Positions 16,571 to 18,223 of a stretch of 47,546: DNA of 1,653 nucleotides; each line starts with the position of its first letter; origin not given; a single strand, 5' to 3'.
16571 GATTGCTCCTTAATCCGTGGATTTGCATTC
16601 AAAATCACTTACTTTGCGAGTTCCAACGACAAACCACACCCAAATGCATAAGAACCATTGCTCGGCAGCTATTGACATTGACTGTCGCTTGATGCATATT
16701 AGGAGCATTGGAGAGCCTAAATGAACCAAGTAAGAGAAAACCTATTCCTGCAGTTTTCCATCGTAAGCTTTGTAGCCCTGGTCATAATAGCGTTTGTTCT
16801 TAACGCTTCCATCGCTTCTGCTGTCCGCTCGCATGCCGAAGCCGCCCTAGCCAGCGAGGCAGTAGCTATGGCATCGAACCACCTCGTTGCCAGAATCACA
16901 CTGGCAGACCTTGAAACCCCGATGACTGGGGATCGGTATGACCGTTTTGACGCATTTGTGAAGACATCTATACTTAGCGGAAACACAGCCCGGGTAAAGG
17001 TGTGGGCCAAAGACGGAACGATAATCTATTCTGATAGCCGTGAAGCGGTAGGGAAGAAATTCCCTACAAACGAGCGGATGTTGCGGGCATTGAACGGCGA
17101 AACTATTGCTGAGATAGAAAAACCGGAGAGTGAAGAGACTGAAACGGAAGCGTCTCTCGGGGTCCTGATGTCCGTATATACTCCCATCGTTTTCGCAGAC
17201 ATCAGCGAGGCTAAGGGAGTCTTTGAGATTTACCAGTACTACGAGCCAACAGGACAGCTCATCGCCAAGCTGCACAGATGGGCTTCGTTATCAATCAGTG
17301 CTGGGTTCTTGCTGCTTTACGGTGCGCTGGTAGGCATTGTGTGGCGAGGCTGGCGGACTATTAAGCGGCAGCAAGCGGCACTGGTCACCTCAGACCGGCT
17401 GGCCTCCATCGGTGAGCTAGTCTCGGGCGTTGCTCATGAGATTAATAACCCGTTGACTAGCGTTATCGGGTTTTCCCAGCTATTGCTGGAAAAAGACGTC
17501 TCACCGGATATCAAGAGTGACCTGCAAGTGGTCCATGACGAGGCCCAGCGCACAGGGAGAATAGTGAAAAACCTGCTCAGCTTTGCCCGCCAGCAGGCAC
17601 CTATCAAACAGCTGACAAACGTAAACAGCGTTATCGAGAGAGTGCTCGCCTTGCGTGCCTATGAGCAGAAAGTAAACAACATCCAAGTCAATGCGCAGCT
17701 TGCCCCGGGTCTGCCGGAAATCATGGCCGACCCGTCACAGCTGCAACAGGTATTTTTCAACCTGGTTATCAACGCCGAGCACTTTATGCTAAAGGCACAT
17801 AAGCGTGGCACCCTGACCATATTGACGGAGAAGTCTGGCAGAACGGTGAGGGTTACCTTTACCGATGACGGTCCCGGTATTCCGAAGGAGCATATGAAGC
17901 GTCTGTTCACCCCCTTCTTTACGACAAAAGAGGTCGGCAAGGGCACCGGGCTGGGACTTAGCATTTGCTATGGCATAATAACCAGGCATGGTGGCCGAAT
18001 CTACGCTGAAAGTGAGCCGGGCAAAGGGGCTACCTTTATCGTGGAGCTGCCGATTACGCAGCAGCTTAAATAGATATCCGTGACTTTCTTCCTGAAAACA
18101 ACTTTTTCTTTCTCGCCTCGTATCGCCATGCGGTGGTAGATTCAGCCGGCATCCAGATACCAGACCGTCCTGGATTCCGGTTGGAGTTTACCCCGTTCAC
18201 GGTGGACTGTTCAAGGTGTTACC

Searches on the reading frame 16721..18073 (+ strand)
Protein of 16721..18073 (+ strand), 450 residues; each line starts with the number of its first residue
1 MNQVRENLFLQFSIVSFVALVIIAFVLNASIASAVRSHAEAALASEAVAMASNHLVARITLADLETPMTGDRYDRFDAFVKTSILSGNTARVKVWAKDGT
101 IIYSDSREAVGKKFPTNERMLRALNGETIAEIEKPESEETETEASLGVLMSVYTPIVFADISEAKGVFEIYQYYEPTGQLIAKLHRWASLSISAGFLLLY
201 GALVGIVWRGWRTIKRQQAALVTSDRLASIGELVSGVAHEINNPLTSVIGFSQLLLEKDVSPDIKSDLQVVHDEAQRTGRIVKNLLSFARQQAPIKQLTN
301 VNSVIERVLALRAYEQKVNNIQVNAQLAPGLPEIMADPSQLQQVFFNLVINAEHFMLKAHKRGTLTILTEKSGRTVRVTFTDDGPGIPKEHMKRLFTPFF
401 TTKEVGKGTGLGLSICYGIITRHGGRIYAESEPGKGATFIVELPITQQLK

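Call 8: search_protein_families(library=pfam, proteins=[window:16721-18073:+])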
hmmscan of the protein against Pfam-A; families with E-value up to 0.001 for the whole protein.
window:16721-18073:+ (450 aa): 2 families
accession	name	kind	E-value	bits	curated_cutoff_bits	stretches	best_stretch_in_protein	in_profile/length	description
PF02518.31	HATPase_c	-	4.7e-28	98.3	26.4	1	337-446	2-110/111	Histidine kinase-, DNA gyrase B-, and HSP90-like ATPase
PF00512.31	HisKA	-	5e-16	58.9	26.9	1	231-293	3-65/66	His Kinase A (phospho-acceptor) domain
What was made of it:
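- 16721..18073 (+): Histidine kinase, inserted in the cluster in this window only. Probably not part of the system. Pfam HisKA and HATPase_c (call 8).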
